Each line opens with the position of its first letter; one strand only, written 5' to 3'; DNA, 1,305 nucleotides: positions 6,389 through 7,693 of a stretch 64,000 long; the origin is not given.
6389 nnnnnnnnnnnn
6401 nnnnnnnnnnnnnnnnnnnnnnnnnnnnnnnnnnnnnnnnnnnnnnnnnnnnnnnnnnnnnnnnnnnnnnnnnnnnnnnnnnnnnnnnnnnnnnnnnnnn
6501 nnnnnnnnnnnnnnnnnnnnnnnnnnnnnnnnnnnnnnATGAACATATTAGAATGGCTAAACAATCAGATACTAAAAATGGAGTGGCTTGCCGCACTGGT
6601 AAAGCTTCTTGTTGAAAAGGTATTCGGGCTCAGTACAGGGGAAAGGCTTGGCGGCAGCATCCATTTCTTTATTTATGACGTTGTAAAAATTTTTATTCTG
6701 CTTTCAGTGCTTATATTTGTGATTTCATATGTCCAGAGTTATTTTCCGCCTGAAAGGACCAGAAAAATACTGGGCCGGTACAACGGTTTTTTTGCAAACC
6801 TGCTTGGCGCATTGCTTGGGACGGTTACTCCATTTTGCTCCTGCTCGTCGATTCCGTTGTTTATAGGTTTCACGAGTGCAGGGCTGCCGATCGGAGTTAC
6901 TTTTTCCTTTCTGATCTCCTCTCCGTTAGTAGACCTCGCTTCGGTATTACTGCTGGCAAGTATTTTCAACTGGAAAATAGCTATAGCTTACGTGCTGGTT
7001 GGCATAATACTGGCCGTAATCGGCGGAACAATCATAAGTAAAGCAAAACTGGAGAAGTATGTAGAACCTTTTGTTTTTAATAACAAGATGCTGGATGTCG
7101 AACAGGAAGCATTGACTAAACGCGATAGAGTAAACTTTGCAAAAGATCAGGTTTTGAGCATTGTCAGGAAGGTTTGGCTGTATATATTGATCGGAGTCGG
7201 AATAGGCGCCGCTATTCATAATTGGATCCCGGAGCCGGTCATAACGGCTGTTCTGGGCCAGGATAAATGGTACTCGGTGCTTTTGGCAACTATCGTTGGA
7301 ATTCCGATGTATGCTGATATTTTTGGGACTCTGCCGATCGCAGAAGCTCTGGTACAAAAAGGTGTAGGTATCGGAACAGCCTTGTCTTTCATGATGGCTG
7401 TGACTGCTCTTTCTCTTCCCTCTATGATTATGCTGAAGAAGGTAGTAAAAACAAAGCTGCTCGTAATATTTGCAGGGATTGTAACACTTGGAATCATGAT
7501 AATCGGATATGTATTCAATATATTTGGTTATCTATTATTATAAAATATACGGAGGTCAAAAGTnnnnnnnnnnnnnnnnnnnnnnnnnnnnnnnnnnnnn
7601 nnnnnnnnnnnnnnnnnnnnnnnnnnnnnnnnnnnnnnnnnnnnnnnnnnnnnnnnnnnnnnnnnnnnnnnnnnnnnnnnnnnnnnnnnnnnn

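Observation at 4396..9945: Two tandem 'winged-helix repressor + CxC permease' modules ending in a CoADR-rhodanese fusion: an uncharacterised thiol-reactive island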

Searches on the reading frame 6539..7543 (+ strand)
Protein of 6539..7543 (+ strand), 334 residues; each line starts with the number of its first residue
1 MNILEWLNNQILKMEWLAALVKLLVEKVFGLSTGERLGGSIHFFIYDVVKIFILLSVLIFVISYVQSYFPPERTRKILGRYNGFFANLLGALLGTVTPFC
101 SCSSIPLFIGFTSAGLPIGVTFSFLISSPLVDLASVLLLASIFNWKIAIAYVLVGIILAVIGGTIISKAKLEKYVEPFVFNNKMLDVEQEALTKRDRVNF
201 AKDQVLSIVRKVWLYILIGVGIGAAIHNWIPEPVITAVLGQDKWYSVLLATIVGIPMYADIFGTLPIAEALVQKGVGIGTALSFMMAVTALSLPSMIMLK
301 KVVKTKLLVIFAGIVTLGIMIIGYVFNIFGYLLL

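Call 3: search_protein_families(library=pfam, proteins=[window:6539-7543:+], max_evalue=0.01)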
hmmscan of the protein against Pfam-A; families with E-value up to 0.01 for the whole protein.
window:6539-7543:+ (334 aa): 1 family
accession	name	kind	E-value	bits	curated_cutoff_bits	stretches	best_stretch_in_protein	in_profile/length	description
PF03773.19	ArsP_1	-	5.1e-71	239.7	32.3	1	39-327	4-293/294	Predicted permease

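Call 4: search_protein_families(library=ncbifam, proteins=[window:6539-7543:+], max_evalue=0.01)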
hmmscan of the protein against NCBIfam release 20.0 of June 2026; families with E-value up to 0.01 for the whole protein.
window:6539-7543:+ (334 aa): 2 families
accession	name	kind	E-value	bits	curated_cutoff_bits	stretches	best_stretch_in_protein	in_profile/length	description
NF040736.1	efflux_SaoE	equivalog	1.2e-31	110.3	325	1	58-328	24-296/352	efflux transporter SaoE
NF033936.1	CuZnOut_SO0444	equivalog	2.7e-29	102.4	300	2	205-328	190-311/351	SO_0444 family Cu/Zn efflux transporter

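Call 9: find_homologous_proteins(query=window:6539-7543:+, max_evalue=1e-20)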
Query window:6539-7543:+ (334 aa): 8000 proteins with E <= 1e-20 among 8000 candidates; the best 120 are listed.
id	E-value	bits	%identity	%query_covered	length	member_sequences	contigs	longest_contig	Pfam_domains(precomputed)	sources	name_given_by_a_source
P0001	3.8e-206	702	100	100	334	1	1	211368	PF03773.20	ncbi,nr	ncbi:MAG TPA: permease [Clostridia bacterium]|nr:permease [Clostridia bacterium]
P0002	2.8e-200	683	95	100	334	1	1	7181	PF03773.20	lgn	-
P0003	9.1e-200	681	95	100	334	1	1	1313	PF03773.20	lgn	-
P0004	4.5e-198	676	95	100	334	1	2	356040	PF03773.20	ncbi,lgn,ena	-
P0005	8.0e-194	662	92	100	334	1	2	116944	PF03773.20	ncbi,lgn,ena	-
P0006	9.9e-188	642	89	100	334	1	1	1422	PF03773.20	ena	-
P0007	1.5e-186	638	88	100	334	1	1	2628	PF03773.20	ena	-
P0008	1.9e-186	637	89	99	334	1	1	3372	PF03773.20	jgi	-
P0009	3.4e-186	637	-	-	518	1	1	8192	PF03773.20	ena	-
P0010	7.5e-186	635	88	100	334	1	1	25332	PF03773.20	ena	-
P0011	2.1e-185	634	93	96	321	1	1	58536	PF03773.20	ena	-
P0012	9.1e-185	632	87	100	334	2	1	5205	PF03773.20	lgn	-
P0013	9.7e-185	632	87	100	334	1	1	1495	PF03773.20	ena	-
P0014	2.3e-184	631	88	100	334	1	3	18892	PF03773.20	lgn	-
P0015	8.2e-184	629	87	100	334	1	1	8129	PF03773.20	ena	-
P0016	9.1e-184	629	87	100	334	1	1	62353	PF03773.20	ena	-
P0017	1.4e-183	628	88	99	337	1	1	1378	PF03773.20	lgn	-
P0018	1.9e-183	627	86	100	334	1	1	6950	PF03773.20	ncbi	-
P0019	5.1e-183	626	87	100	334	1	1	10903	PF03773.20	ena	-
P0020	6.8e-183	626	87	100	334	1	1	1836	PF03773.20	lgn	-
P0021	2.1e-182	624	87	100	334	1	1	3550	PF03773.20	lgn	-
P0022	2.4e-182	624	87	100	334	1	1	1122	PF03773.20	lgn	-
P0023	3.8e-182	623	87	100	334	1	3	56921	PF03773.20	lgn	-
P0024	5.3e-182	623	87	99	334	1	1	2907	PF03773.20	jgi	-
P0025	7.8e-182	622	85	100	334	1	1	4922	PF03773.20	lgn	-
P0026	1.1e-181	622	87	100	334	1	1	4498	PF03773.20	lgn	-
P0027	1.1e-181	622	86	100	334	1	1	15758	PF03773.20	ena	-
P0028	1.6e-181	621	86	100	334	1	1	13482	PF03773.20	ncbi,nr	ncbi:MAG: permease [Clostridia bacterium]|nr:permease [Clostridia bacterium]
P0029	2.1e-181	621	86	99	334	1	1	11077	PF03773.20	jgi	-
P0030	2.7e-181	620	86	100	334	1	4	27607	PF03773.20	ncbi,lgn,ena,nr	ncbi:MAG: permease [Clostridiaceae bacterium]|nr:permease [Clostridiaceae bacterium]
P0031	4.2e-181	620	86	100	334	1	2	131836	PF03773.20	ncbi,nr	ncbi:MAG TPA: hypothetical protein DEF42_10685 [Desulfosporosinus sp.]|nr:hypothetical protein [Desu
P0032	4.2e-181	620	86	99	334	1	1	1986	PF03773.20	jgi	-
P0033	5.1e-181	620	85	100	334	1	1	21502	PF03773.20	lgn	-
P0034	5.1e-181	620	87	100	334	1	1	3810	PF03773.20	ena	-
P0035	5.6e-181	619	86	100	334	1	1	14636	PF03773.20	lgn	-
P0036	6.7e-181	619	86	99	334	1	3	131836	PF03773.20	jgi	-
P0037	1.3e-180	618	86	100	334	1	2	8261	PF03773.20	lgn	-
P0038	3.1e-180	617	85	100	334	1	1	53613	PF03773.20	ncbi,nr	ncbi:MAG: permease [Clostridia bacterium]|nr:permease [Clostridia bacterium]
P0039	3.3e-180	617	85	100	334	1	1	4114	PF03773.20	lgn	-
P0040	3.3e-180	617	86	99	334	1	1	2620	PF03773.20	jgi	-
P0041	5.0e-180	616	86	100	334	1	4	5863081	PF03773.20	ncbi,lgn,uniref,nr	ncbi:putative permease [Desulfosporosinus orientis DSM 765]|uniref:Putative permease n=1 Tax=Desulfo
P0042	6.7e-180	616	85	100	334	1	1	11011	PF03773.20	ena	-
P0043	7.2e-180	616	86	100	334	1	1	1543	PF03773.20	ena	-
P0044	9.7e-180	615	85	100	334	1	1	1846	PF03773.20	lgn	-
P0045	1.1e-179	615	86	99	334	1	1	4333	PF03773.20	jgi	-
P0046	1.1e-179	615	85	100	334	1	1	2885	PF03773.20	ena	-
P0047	1.1e-179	615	85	100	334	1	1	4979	PF03773.20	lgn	-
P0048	1.2e-179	615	86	100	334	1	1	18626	PF03773.20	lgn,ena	-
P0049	1.4e-179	615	86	100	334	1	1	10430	PF03773.20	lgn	-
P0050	1.4e-179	615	85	100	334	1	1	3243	PF03773.20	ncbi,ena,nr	ncbi:MAG: permease [Clostridia bacterium]|nr:permease [Clostridia bacterium]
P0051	1.6e-179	615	85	100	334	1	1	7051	PF03773.20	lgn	-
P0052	1.7e-179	615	85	100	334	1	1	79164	PF03773.20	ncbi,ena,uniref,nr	ncbi:permease [Desulfosporosinus sp.]|uniref:permease n=1 Tax=Desulfosporosinus sp. TaxID=157907 Rep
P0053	1.9e-179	614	85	100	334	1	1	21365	PF03773.20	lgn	-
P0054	2.0e-179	614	86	99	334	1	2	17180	PF03773.20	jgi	-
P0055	2.1e-179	614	86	100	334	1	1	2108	PF03773.20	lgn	-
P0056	2.2e-179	614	86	99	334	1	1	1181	PF03773.20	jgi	-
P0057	2.7e-179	614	85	100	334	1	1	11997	PF03773.20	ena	-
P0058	2.8e-179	614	86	99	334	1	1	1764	PF03773.20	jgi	-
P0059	3.0e-179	614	84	100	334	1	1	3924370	PF03773.20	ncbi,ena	-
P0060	3.1e-179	614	86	99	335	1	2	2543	PF03773.20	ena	-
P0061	3.3e-179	614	85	100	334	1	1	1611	PF03773.20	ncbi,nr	ncbi:MAG: permease [Firmicutes bacterium]|nr:permease [Bacillota bacterium]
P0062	3.5e-179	614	85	100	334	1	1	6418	PF03773.20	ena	-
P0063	3.5e-179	614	89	96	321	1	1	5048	PF03773.20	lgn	-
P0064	3.6e-179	613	86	100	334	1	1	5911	PF03773.20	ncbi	ncbi:MAG TPA: permease [Ruminiclostridium sp.]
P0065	3.7e-179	613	84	100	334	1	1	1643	PF03773.20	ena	-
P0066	3.7e-179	613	86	99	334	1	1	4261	PF03773.20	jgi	-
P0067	3.9e-179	613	86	100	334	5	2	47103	PF03773.20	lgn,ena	-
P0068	4.0e-179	613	85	100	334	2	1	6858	PF03773.20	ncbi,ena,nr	ncbi:MAG: permease [Clostridiales bacterium GWC2_40_7]|nr:MAG: permease [Clostridiales bacterium GWC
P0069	4.2e-179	613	85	100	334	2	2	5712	PF03773.20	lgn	-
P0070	4.6e-179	613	86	100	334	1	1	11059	PF03773.20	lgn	-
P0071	4.6e-179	613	85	100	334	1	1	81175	PF03773.20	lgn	-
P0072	5.5e-179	613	86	99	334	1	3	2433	PF03773.20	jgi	-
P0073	6.3e-179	613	86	100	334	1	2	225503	PF03773.20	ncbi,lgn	-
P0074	7.0e-179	612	86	99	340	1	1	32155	PF03773.20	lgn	-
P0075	7.0e-179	612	86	99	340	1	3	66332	PF03773.20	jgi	-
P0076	7.1e-179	612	85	99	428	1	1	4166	PF13192.13,PF03773.20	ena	-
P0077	7.7e-179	612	85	100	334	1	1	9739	PF03773.20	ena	-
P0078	9.2e-179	612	86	100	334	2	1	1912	PF03773.20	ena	-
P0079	9.4e-179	612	86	99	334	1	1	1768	PF03773.20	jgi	-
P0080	9.7e-179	612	84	100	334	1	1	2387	PF03773.20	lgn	-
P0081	9.8e-179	612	83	100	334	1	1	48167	PF03773.20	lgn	-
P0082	9.8e-179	612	85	99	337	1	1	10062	PF03773.20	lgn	-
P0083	1.1e-178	612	84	100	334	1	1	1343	PF03773.20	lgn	-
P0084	1.3e-178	612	85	100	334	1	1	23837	PF03773.20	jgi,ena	-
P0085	1.4e-178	612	85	100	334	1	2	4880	PF03773.20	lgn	-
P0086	1.4e-178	612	84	100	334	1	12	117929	PF03773.20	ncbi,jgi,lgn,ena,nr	ncbi:MAG: hypothetical protein BGO41_06760 [Clostridiales bacterium 38-18]|nr:MAG: hypothetical prot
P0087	1.4e-178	612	85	100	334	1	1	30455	PF03773.20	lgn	-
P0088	1.4e-178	612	83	100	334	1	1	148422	PF03773.20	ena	-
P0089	1.6e-178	611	86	100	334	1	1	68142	PF03773.20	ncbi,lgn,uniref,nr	ncbi:permease [Desulfosporosinus hippei]|uniref:Permease n=1 Tax=Desulfosporosinus hippei DSM 8344 T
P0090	1.6e-178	611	85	100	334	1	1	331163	PF03773.20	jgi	-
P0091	1.7e-178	611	85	100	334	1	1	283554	PF03773.20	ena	-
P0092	1.8e-178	611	83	100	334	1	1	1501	PF03773.20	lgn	-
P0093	1.9e-178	611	84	100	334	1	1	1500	PF03773.20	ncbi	-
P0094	1.9e-178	611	85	100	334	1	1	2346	PF03773.20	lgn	-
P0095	2.2e-178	611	83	99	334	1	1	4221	PF03773.20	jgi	-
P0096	2.3e-178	611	85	100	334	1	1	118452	PF03773.20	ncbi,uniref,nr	ncbi:permease [Desulfosporosinus shakirovi]|uniref:permease n=1 Tax=Desulfosporosinus shakirovi TaxI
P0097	2.8e-178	611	84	100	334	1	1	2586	PF03773.20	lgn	-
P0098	2.9e-178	610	83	100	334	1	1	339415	PF03773.20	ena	-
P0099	3.5e-178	610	85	100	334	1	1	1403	PF03773.20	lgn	-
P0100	3.5e-178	610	84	99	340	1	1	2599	PF03773.20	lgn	-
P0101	3.7e-178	610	85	100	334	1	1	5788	PF03773.20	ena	-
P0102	3.7e-178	610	84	100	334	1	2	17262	PF03773.20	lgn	-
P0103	4.1e-178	610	83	99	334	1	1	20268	PF03773.20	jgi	-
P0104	4.1e-178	610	85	100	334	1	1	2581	PF03773.20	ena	-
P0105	4.3e-178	610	85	99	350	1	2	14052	PF03773.20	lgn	-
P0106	4.5e-178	610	85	100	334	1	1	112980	PF03773.20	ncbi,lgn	-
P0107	5.0e-178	610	85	100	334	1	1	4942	PF03773.20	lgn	-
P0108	5.2e-178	610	84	100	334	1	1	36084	PF03773.20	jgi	-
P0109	5.8e-178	609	85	99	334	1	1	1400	PF03773.20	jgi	-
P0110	5.9e-178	609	85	100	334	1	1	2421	PF03773.20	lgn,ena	-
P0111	7.1e-178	609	86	99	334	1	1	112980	PF03773.20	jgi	-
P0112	8.8e-178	609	85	99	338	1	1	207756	PF03773.20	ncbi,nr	ncbi:MAG: permease [Clostridia bacterium]|nr:permease [Clostridia bacterium]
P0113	9.6e-178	609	85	100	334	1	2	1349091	PF03773.20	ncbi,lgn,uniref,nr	ncbi:permease [Acetivibrio cellulolyticus]|uniref:permease n=1 Tax=Acetivibrio cellulolyticus TaxID=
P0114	1.0e-177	609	84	100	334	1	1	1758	PF03773.20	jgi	jgi:uncharacterized membrane protein YraQ (UPF0718 family)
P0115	1.1e-177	609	83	100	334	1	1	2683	PF03773.20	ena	-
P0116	1.2e-177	608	84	100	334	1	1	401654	PF03773.20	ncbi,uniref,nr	ncbi:permease [Fusibacter sp. 3D3]|uniref:permease n=1 Tax=Fusibacter sp. 3D3 TaxID=1048380 RepID=UP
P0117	1.6e-177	608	84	100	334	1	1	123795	PF03773.20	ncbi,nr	ncbi:uncharacterized membrane protein YraQ (UPF0718 family) [Bacilli bacterium PM5-9]|nr:uncharacter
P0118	1.6e-177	608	85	100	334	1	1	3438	PF03773.20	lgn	-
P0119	1.6e-177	608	83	99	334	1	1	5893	PF03773.20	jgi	-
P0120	1.9e-177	608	84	100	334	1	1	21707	PF03773.20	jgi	jgi:hypothetical protein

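Call 10: find_related_loci(query=window:6539-7543:+, collection=genome_contigs, flank=8000)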
Query window:6539-7543:+ (334 aa) in genome_contigs; peptide patterns used: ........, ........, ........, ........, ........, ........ (x = any residue, [..] = any of these).
599 stretches matched a pattern (row limit reached: there are more); 547 encode a relative of the query (tblastn E <= 1e-3); the best 80 are kept; 80 distinct loci.
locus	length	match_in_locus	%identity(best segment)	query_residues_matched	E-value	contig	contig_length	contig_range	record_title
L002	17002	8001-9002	95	1-334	0e+0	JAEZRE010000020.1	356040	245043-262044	MAG: Bacillota bacterium isolate OH_PBB_125 k127_786030, whole genome shotgun sequence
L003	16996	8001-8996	86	3-334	0e+0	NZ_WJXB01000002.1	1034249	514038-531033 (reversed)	Paenibacillus monticola strain LC-T2 Scaffold2_1, whole genome shotgun sequence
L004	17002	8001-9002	84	1-334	0e+0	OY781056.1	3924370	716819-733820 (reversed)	MAG: uncultured Fusibacter sp. isolate 3bddd0aa-6d80-4a2a-b44a-da585010ac1d genome assembly, chromosome: 1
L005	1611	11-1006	85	3-334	0e+0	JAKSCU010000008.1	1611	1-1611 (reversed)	MAG: Bacillota bacterium isolate MAG.313 k141_12685308, whole genome shotgun sequence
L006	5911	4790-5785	86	3-334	0e+0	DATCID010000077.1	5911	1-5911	MAG TPA_asm: Ruminiclostridium sp. isolate SMAG_U7850 k141_91783, whole genome shotgun sequence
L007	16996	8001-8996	85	3-334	0e+0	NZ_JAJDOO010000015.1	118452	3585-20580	Desulfosporosinus sp. SRJS8 NODE_15_length_118452_cov_48.885343, whole genome shotgun sequence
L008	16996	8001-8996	86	3-334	0e+0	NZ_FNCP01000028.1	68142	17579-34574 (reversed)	Desulfosporosinus hippei DSM 8344, whole genome shotgun sequence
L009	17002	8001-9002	84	1-334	0e+0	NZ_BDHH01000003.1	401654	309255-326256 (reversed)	Fusibacter sp. 3D3, whole genome shotgun sequence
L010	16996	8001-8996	84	3-334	0e+0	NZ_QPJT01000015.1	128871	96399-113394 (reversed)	Anaerobacterium chartisolvens strain DSM 27016 Ga0244570_115, whole genome shotgun sequence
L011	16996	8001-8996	86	3-334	0e+0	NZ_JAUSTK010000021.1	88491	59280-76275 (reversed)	Paenibacillus wynnii strain DS2010 Ga0466930_21, whole genome shotgun sequence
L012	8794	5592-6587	85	3-334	0e+0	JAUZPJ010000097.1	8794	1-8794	MAG: Bacillota bacterium isolate bin54(3d) LAKLFDKO_97, whole genome shotgun sequence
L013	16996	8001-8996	85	3-334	0e+0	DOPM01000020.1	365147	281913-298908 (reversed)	MAG TPA_asm: Desulfosporosinus sp. isolate UBA8487 contig_197, whole genome shotgun sequence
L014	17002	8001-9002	83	1-334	0e+0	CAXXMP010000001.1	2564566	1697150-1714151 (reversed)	MAG: uncultured Pygmaiobacter sp. isolate ab326b93-8740-4076-8c40-45ee24942a32 genome assembly, contig: contig_1, whole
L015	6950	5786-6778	87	3-333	0e+0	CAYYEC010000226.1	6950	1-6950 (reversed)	MAG TPA_asm: uncultured Eubacteriales bacterium isolate binchicken_co178_180 genome assembly, contig: NODE_12762_length_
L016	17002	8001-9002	83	1-334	0e+0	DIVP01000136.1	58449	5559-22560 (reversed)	MAG TPA_asm: Peptococcaceae bacterium UBA6129 UBA6129_contig_36097, whole genome shotgun sequence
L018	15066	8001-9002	83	1-334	0e+0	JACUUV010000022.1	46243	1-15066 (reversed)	MAG: Clostridia bacterium isolate Kmv40 NODE_299_length_46243_cov_21.017169, whole genome shotgun sequence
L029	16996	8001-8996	83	3-334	0e+0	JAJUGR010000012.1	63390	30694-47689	MAG: Sporomusaceae bacterium isolate bin42 k141_838054_length_63390_cov_34.1229, whole genome shotgun sequence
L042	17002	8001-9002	82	1-334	0e+0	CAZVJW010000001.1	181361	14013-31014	MAG TPA_asm: uncultured Eubacteriales bacterium isolate SRP192927_co4_831 genome assembly, contig: NODE_35_length_181361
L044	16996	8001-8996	82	3-334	0e+0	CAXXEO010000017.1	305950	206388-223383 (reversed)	MAG: Oscillospiraceae bacterium isolate 356554d1-49d8-4da2-9fb0-4e541081e6ce genome assembly, contig: contig_17, whole g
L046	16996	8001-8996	82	3-334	0e+0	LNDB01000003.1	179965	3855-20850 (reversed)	MAG: Candidatus Dichloromethanomonas elyunquensis isolate RM contig000003, whole genome shotgun sequence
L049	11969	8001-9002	83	1-334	0e+0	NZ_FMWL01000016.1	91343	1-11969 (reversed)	Acidaminobacter hydrogenoformans DSM 2784, whole genome shotgun sequence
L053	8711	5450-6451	81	1-334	0e+0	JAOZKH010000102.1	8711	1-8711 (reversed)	MAG: Vallitaleaceae bacterium isolate GMC1.metabat2.37_sub GMC1_2073_length_8711_cov_10.309958, whole genome shotgun seq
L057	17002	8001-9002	81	1-334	0e+0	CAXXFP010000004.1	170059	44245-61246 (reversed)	MAG: Oscillospiraceae bacterium isolate 6d5ce340-e6f1-4049-a887-7582f2f80bc1 genome assembly, contig: contig_4, whole ge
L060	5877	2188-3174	83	1-329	0e+0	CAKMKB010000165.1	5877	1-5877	uncultured Clostridia bacterium isolate OKU11 genome assembly, contig: MEGAHIT_co_assembly_000000007389, whole genome sh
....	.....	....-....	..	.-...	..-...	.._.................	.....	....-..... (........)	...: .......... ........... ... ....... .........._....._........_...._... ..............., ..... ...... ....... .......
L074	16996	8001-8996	84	3-334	4e-179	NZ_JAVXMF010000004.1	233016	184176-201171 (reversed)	MAG: Clostridium sp. isolate CGS6M1-bin64 NODE_25_length_233016_cov_37.012131, whole genome shotgun sequence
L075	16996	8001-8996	84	3-334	2e-179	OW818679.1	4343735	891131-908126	metagenome genome assembly, chromosome: 1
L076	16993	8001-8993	82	1-331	4e-179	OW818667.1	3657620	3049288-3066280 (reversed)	metagenome genome assembly, chromosome: 1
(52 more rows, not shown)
